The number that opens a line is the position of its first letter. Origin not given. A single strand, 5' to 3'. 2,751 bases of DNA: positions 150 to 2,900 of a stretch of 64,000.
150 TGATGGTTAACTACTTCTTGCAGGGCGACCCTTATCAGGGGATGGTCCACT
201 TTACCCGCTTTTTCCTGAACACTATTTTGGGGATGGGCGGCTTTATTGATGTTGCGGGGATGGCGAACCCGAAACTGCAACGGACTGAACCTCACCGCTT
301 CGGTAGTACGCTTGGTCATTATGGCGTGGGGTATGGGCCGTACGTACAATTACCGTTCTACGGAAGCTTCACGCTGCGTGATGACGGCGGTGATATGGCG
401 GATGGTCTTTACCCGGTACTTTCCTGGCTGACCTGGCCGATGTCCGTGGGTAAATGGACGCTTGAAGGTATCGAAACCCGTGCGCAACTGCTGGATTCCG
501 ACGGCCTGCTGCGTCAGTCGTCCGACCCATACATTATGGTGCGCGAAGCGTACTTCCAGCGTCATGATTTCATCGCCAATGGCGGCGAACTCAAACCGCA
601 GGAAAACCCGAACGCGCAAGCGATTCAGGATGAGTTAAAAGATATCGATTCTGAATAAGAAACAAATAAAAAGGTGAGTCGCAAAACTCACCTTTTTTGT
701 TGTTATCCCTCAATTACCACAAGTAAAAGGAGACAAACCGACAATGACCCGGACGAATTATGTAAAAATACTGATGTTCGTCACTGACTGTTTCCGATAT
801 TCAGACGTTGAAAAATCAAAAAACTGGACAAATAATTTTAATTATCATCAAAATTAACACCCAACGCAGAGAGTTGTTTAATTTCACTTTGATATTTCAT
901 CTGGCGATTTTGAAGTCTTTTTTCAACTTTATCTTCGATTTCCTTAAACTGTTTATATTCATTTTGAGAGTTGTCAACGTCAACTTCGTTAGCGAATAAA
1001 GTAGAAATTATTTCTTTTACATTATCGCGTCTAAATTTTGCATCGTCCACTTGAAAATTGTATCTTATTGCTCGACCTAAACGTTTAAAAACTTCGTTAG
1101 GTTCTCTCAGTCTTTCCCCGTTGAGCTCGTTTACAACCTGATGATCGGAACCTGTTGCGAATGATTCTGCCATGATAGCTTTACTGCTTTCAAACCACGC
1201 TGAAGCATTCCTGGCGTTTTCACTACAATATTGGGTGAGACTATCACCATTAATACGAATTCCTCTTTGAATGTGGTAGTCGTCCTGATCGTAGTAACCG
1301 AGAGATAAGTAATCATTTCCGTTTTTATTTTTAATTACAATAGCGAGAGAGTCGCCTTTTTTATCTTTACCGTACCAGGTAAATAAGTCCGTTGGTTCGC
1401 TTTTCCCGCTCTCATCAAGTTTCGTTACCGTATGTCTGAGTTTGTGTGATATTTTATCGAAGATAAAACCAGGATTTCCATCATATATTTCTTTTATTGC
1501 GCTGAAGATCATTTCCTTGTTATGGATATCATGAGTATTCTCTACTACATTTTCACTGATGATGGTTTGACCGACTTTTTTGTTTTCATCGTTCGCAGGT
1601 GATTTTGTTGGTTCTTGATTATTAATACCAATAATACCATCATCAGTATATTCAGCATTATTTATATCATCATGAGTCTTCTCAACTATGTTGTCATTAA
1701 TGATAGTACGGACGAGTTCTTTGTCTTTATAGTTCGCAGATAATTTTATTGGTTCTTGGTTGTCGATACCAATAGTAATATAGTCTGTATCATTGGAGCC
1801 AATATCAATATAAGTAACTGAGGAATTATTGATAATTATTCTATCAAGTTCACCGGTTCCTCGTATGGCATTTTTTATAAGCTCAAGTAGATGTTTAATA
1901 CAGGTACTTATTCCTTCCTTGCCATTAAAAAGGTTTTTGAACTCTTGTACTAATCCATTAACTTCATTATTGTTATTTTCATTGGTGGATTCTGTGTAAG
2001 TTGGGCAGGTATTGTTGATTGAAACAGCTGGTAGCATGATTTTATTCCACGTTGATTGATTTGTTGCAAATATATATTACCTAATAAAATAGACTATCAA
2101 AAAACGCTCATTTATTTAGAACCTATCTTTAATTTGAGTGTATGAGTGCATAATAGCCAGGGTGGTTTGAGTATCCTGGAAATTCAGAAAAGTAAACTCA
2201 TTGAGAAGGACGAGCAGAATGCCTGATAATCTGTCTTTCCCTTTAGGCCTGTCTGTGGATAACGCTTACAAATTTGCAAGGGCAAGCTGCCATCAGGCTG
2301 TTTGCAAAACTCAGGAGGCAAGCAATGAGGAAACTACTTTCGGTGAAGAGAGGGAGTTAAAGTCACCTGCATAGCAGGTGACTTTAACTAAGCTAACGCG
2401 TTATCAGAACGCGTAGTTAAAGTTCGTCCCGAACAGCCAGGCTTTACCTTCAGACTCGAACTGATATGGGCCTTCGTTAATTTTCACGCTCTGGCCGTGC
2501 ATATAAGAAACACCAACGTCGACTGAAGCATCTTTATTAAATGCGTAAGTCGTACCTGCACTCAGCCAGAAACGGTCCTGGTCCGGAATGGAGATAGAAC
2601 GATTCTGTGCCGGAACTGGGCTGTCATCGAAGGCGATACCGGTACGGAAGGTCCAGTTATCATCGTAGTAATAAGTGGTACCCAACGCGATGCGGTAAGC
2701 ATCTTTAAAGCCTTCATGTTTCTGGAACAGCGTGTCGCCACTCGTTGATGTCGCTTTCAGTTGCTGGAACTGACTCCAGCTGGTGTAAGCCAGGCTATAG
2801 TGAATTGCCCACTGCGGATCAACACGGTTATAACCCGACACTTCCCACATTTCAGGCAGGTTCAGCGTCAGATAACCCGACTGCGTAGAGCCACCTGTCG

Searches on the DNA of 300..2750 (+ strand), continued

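Call 29: get_annotated_region(hit=H56, flank=1500)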
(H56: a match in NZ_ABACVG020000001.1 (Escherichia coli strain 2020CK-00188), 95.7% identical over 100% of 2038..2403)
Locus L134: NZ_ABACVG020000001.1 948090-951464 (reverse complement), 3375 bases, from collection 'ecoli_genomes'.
description: Escherichia coli strain 2020CK-00188 chromosome, whole genome shotgun sequence
organism: Escherichia coli strain 2020CK-00188 (NCBI taxid 562)
replicon: chromosome; assembly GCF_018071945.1
host: Homo sapiens; source: Rectal Swab; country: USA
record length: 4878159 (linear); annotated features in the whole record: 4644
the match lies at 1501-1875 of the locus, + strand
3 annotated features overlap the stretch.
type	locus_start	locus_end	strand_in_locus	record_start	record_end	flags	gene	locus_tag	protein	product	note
CDS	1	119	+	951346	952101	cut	mlaA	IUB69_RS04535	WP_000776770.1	phospholipid-binding lipoprotein MlaA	-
CDS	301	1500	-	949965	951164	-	-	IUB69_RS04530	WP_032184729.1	hypothetical protein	-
CDS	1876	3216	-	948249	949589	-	fadL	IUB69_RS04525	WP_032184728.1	long-chain fatty acid transporter FadL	-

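Call 30: get_annotated_region(hit=H59, flank=1500)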
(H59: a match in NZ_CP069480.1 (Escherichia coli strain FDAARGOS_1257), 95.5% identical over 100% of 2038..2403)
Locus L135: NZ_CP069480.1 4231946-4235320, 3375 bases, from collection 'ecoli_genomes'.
description: Escherichia coli strain FDAARGOS_1257 chromosome, complete genome
organism: Escherichia coli strain FDAARGOS_1257 (NCBI taxid 562)
replicon: chromosome; assembly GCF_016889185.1
host: Homo sapiens; source: missing; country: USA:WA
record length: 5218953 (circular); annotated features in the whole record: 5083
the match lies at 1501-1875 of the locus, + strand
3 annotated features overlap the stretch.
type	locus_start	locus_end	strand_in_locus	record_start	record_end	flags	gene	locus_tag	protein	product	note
CDS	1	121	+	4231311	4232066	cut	mlaA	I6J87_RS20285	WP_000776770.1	phospholipid-binding lipoprotein MlaA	-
CDS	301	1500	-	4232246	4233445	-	-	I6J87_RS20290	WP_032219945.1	hypothetical protein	-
CDS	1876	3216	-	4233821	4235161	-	fadL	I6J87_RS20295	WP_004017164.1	long-chain fatty acid transporter FadL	-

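Call 31: get_annotated_region(hit=H60, flank=1500)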
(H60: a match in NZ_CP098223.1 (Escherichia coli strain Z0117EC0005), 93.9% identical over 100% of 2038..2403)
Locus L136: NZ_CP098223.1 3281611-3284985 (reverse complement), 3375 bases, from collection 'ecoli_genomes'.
description: Escherichia coli strain Z0117EC0005 chromosome, complete genome
organism: Escherichia coli strain Z0117EC0005 (NCBI taxid 562)
replicon: chromosome; assembly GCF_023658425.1
host: Canis lupus familiaris; source: -; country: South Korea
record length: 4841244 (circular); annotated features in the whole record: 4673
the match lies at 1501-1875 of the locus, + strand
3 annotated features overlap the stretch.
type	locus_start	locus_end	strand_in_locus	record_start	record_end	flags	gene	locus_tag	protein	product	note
CDS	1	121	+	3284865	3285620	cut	mlaA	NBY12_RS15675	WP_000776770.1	phospholipid-binding lipoprotein MlaA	-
CDS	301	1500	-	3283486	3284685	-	-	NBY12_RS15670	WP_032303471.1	hypothetical protein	-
CDS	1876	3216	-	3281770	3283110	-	fadL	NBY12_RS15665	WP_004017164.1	long-chain fatty acid transporter FadL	-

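Call 32: get_annotated_region(hit=H63, flank=1500)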
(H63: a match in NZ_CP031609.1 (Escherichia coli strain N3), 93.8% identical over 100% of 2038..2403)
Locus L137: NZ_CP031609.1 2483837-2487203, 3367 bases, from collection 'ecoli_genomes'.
description: Escherichia coli strain N3 chromosome, complete genome
organism: Escherichia coli strain N3 (NCBI taxid 562)
replicon: chromosome; assembly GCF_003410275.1
host: Homo sapiens; source: Rectal swab; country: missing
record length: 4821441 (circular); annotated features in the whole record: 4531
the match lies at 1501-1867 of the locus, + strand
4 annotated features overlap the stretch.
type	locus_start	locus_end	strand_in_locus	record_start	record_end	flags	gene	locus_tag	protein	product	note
CDS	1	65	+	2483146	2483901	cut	mlaA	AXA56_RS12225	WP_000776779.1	phospholipid-binding lipoprotein MlaA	-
CDS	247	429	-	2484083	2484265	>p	-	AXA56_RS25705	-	hypothetical protein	incomplete; partial in the middle of a contig; missing N-terminus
CDS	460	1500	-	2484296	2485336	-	-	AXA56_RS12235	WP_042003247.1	hypothetical protein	-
CDS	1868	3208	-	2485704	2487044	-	fadL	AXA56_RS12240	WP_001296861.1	long-chain fatty acid transporter FadL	-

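Call 34: search_dna_similar(query=window:300-2750:+, collection=ecoli_genomes, mode=near, max_rows=40, rows=spread)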
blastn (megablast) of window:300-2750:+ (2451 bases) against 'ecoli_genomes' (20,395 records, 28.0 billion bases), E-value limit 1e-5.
Records with a match: 5425; places in all: 5508; records where one place covers at least 80% of the query: 4271.
Genomes with a match: 5425 of 5426; with a place that covers at least 80% of the query: 4271. Places per genome that has any: lowest 1, median 1, highest 2. On chromosomes: 5508 places; on plasmids: 0.
Best place of each record, by identity: >=99% 2; 95-99% 362; 90-95% 4132; 80-90% 929.
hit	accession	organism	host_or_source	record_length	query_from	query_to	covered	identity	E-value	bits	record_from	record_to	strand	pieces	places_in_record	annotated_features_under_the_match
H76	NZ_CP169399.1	Escherichia coli strain MFDS1022581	Animal source foods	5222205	1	2451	100%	100.0%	0e+0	4527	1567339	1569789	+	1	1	hypothetical protein | mlaA: phospholipid-binding lipoprotein MlaA | fadL: long-chain fatty acid transporter FadL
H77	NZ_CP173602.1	Escherichia coli strain 98190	Homo sapiens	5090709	1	2449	100%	93.6%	0e+0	3645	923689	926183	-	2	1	hypothetical protein | mlaA: phospholipid-binding lipoprotein MlaA | fadL: long-chain fatty acid transporter FadL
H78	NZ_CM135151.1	Escherichia coli strain 51489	Homo sapiens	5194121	1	2449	100%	93.6%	0e+0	3647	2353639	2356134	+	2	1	hypothetical protein | mlaA: phospholipid-binding lipoprotein MlaA | fadL: long-chain fatty acid transporter FadL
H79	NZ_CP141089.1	Escherichia coli strain KE47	Homo sapiens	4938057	1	2449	100%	93.6%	0e+0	3641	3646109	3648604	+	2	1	hypothetical protein | mlaA: phospholipid-binding lipoprotein MlaA | fadL: long-chain fatty acid transporter FadL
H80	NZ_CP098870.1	Escherichia coli strain CUVET20-416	Canis lupus familiaris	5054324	1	2449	100%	93.5%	0e+0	3625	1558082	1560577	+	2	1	hypothetical protein | mlaA: phospholipid-binding lipoprotein MlaA | fadL: long-chain fatty acid transporter FadL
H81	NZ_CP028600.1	Escherichia coli strain 147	cattle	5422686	1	2449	100%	92.6%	0e+0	3523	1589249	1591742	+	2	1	hypothetical protein | mlaA: phospholipid-binding lipoprotein MlaA | fadL: long-chain fatty acid transporter FadL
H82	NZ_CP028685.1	Escherichia coli strain 111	cattle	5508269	1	2449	100%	92.6%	0e+0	3517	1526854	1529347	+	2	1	hypothetical protein | mlaA: phospholipid-binding lipoprotein MlaA | fadL: long-chain fatty acid transporter FadL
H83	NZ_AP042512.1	Escherichia coli strain OkiPb01682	bovine feces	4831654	1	2449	99%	93.6%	0e+0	3612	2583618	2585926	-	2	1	yfdF: protein YfdF | mlaA: phospholipid-binding lipoprotein MlaA | fadL: long-chain fatty acid transporter FadL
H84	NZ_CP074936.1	Escherichia coli strain 06_3288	Homo sapiens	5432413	1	2449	99%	93.6%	0e+0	3606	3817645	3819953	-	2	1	yfdF: protein YfdF | mlaA: phospholipid-binding lipoprotein MlaA | fadL: long-chain fatty acid transporter FadL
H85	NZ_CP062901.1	Escherichia coli O152:H23 strain Res13-Lact-ER01-35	Sus scrofa domesticus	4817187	1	2449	98%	93.7%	0e+0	3612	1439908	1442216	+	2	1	yfdF: protein YfdF | mlaA: phospholipid-binding lipoprotein MlaA | fadL: long-chain fatty acid transporter FadL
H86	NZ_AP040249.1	Escherichia coli strain B1-56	river water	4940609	1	2449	98%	93.7%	0e+0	3612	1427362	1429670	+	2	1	yfdF: protein YfdF | mlaA: phospholipid-binding lipoprotein MlaA | fadL: long-chain fatty acid transporter FadL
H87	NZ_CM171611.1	Escherichia coli strain GXU-23-25-310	dairy water buffaloes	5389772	1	2449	99%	93.5%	0e+0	3597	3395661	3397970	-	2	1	yfdF: protein YfdF | mlaA: phospholipid-binding lipoprotein MlaA | fadL: long-chain fatty acid transporter FadL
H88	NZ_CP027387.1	Escherichia coli strain 2014C-3057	Homo sapiens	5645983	1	2449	98%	93.6%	0e+0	3606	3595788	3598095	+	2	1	yfdF: protein YfdF | mlaA: phospholipid-binding lipoprotein MlaA | fadL: long-chain fatty acid transporter FadL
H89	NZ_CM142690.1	Escherichia coli strain UID2404240044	Homo sapiens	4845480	1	2449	99%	93.5%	0e+0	3591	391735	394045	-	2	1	yfdF: protein YfdF | mlaA: phospholipid-binding lipoprotein MlaA | fadL: long-chain fatty acid transporter FadL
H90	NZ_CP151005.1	Escherichia coli strain 19KM1766N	Dog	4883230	1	2449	98%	93.6%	0e+0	3601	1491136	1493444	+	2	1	yfdF: protein YfdF | mlaA: phospholipid-binding lipoprotein MlaA | fadL: long-chain fatty acid transporter FadL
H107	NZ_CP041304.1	Escherichia coli strain MSHS 133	Homo sapiens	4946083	1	2451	31%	95.8%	4e-180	1242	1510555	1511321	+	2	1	mlaA: phospholipid-binding lipoprotein MlaA | fadL: long-chain fatty acid transporter FadL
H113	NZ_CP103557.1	Escherichia coli O25b:H4-ST131 strain 4993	Homo sapiens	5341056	1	2431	31%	86.6%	1e-164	829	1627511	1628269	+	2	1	mlaA: phospholipid-binding lipoprotein MlaA | fadL: long-chain fatty acid transporter FadL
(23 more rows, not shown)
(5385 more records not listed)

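Call 35: get_annotated_region(hit=H113, flank=300)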
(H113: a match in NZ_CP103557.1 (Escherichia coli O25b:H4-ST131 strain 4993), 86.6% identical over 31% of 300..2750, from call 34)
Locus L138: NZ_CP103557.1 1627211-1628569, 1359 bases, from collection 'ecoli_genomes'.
description: Escherichia coli O25b:H4-ST131 strain 4993 chromosome, complete genome
organism: Escherichia coli O25b:H4-ST131 strain 4993 (NCBI taxid 941322)
replicon: chromosome; assembly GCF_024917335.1
host: Homo sapiens; source: blood; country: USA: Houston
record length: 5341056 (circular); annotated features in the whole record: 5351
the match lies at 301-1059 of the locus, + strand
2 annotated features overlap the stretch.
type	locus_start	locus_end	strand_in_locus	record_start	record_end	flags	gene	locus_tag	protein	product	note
CDS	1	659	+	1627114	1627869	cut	mlaA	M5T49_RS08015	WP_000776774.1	phospholipid-binding lipoprotein MlaA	-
CDS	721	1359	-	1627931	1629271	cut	fadL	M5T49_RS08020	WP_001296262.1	long-chain fatty acid transporter FadL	-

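Call 36: get_annotated_region(hit=H107, flank=300)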
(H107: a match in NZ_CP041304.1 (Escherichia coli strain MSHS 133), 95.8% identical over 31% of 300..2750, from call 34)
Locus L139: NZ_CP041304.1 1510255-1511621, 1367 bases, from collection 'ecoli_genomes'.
description: Escherichia coli strain MSHS 133 chromosome, complete genome
organism: Escherichia coli strain MSHS 133 (NCBI taxid 562)
replicon: chromosome; assembly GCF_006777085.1
host: Homo sapiens; source: urine from healthy adult with cystitis; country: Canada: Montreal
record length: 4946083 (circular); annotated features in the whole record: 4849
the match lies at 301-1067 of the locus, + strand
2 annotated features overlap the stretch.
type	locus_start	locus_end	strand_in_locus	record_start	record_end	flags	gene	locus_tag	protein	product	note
CDS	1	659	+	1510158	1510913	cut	mlaA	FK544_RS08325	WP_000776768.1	phospholipid-binding lipoprotein MlaA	-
CDS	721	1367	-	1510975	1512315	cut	fadL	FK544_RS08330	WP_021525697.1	long-chain fatty acid transporter FadL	-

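Call 41: search_dna_similar(query=window:2195-2380:+, collection=ecoli_genomes, mode=near, max_rows=60, rows=best)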
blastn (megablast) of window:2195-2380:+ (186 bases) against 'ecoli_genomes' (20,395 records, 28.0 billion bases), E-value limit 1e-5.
Records with a match: 2393; places in all: 2393; records where one place covers at least 80% of the query: 2393.
Genomes with a match: 2393 of 5426; with a place that covers at least 80% of the query: 2393. Places per genome that has any: lowest 1, median 1, highest 1. On chromosomes: 2393 places; on plasmids: 0.
Best place of each record, by identity: >=99% 2; 95-99% 1; 90-95% 746; 80-90% 1644.
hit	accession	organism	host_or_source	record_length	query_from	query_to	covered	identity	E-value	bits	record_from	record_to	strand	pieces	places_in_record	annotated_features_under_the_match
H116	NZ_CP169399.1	Escherichia coli strain MFDS1022581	Animal source foods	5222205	1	186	100%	100.0%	8e-92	344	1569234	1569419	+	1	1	none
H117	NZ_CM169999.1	Escherichia coli strain N96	Tibetan Pig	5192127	1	186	100%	99.5%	4e-90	339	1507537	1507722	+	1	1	none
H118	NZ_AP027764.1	Escherichia coli strain 2017-02-2CC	Homo sapiens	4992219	1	186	100%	95.7%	2e-78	300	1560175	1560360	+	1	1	none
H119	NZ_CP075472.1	Escherichia coli strain NT1F25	pig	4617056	1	186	100%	93.8%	5e-74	285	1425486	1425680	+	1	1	none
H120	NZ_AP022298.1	Escherichia coli strain BEC1-S17-ESBL-09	-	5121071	1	186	100%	93.8%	5e-74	285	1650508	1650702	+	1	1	none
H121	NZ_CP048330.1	Escherichia coli strain 10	environment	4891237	1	186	100%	93.8%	5e-74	285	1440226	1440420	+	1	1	none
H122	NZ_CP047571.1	Escherichia coli strain 2EC1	Homo sapiens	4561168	1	186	100%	93.8%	5e-74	285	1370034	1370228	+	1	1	none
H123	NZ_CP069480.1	Escherichia coli strain FDAARGOS_1257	Homo sapiens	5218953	1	186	100%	93.8%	5e-74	285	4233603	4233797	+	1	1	none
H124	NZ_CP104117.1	Escherichia coli strain USDA-ARS-USMARC-50748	Bos taurus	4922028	1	186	100%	93.8%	5e-74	285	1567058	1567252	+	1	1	none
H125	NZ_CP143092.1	Escherichia coli strain EC190486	Homo sapiens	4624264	1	186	100%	93.8%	5e-74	285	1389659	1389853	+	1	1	none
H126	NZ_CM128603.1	Escherichia coli strain E203449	Homo sapiens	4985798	1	186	100%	93.8%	5e-74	285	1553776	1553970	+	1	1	none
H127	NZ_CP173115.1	Escherichia coli strain STEC799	Homo sapiens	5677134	1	186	100%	93.8%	5e-74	285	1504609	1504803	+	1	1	none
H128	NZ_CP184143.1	Escherichia coli strain F11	Homo sapiens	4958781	1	186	100%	93.8%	5e-74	285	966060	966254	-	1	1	none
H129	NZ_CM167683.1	Escherichia coli strain NCCP 13963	Homo sapiens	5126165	1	186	100%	93.8%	5e-74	285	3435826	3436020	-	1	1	none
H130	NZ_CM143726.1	Escherichia coli strain CFIAFB20190172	food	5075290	1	186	100%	93.8%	5e-74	285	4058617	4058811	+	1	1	none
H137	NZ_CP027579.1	Escherichia coli strain 2013C-4282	Homo sapiens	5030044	1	186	100%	93.3%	2e-72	279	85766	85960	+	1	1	none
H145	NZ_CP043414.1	Escherichia coli strain EC42405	bovine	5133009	1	186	100%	92.3%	5e-69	268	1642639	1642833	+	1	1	none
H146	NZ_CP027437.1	Escherichia coli strain 2012C-4221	missing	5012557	1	186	100%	91.9%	8e-67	261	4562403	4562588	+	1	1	none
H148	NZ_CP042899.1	Escherichia coli strain CFSAN061763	missing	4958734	1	186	100%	91.4%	4e-65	255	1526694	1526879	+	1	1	none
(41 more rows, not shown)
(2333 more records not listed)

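Call 43: get_annotated_region(hit=H137, flank=300)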
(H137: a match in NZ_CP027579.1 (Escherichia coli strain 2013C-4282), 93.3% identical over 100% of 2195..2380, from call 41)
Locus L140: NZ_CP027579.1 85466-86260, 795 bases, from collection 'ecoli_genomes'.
description: Escherichia coli strain 2013C-4282 chromosome, complete genome
organism: Escherichia coli strain 2013C-4282 (NCBI taxid 562)
replicon: chromosome; assembly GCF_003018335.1
host: Homo sapiens; source: stool; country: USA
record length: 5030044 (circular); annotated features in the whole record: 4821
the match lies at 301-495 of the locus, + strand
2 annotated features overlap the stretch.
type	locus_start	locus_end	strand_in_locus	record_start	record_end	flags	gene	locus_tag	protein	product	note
CDS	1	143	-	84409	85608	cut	-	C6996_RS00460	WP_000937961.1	hypothetical protein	-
CDS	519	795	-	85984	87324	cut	fadL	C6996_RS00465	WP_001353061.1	long-chain fatty acid transporter FadL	-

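Call 44: get_annotated_region(hit=H145, flank=300)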
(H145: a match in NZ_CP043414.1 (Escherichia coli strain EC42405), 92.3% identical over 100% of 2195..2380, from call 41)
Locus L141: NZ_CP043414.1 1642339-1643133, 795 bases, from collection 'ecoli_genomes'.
description: Escherichia coli strain EC42405 chromosome, complete genome
organism: Escherichia coli strain EC42405 (NCBI taxid 562)
replicon: chromosome; assembly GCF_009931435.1
host: bovine; source: missing; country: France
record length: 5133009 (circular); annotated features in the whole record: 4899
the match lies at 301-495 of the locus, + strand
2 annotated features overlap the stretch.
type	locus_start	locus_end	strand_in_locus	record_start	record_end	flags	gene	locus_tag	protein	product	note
CDS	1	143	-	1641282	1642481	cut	-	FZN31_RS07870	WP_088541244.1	hypothetical protein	-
CDS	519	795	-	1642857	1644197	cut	fadL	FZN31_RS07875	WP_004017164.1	long-chain fatty acid transporter FadL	-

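Call 45: get_annotated_region(hit=H146, flank=300)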
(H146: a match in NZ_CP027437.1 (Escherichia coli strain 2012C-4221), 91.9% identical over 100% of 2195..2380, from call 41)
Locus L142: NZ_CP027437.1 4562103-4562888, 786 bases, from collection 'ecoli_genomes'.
description: Escherichia coli strain 2012C-4221 chromosome, complete genome
organism: Escherichia coli strain 2012C-4221 (NCBI taxid 562)
replicon: chromosome; assembly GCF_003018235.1
host: missing; source: missing; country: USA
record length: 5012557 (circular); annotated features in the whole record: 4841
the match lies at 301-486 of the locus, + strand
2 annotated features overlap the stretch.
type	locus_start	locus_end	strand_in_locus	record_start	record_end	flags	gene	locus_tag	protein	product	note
CDS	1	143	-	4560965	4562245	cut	-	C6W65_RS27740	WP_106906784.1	hypothetical protein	-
CDS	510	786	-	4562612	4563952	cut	fadL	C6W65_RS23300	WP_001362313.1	long-chain fatty acid transporter FadL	-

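Call 46: get_annotated_region(hit=H148, flank=300)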
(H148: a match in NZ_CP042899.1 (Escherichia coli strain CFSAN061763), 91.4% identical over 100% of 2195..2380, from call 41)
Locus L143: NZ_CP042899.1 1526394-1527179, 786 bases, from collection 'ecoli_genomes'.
description: Escherichia coli strain CFSAN061763 chromosome, complete genome
organism: Escherichia coli strain CFSAN061763 (NCBI taxid 562)
replicon: chromosome; assembly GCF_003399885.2
host: missing; source: raw milk cheese; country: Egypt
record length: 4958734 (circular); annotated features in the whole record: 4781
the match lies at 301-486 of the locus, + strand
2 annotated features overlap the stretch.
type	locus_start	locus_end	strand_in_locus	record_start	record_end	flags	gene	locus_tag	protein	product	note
CDS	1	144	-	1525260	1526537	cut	-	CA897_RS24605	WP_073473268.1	hypothetical protein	-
CDS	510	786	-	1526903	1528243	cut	fadL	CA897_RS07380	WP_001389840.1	long-chain fatty acid transporter FadL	-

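Call 58: search_dna_similar(query=window:2038-2403:+, collection=plasmids, mode=distant, max_rows=15, max_evalue=0.01)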
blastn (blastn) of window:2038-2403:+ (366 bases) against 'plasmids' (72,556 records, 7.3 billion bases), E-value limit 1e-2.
Records with a match: 5; places in all: 9; records where one place covers at least 80% of the query: 5.
Best place of each record, by identity: 90-95% 5.
By first word of the organism name: Escherichia 5.
By predicted mobility (MOB-suite, as given by PLSDB): non-mobilizable 5.
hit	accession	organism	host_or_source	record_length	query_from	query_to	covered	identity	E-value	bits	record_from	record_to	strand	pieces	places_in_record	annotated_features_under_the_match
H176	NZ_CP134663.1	Escherichia coli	Larus michahellis,bacteria,cloaca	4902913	1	366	100%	93.2%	4e-152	545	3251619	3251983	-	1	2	none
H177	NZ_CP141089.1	Escherichia coli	Homo sapiens,Infected Human Urine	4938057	1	366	100%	92.1%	9e-148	530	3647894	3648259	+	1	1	none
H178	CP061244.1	Escherichia coli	Homo sapiens,cell culture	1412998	1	366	100%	90.4%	6e-137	493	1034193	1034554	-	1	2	none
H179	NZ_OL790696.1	Escherichia coli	-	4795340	1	366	100%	90.2%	2e-137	495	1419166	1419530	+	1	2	none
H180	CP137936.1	Escherichia coli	Homo sapiens,other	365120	1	366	100%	90.2%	2e-137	495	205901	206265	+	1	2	none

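Call 59: search_dna_similar(query=window:2038-2403:+, collection=phages, mode=distant, max_rows=15, max_evalue=0.01)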
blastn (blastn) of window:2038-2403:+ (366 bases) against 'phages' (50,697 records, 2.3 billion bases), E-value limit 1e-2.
No match.
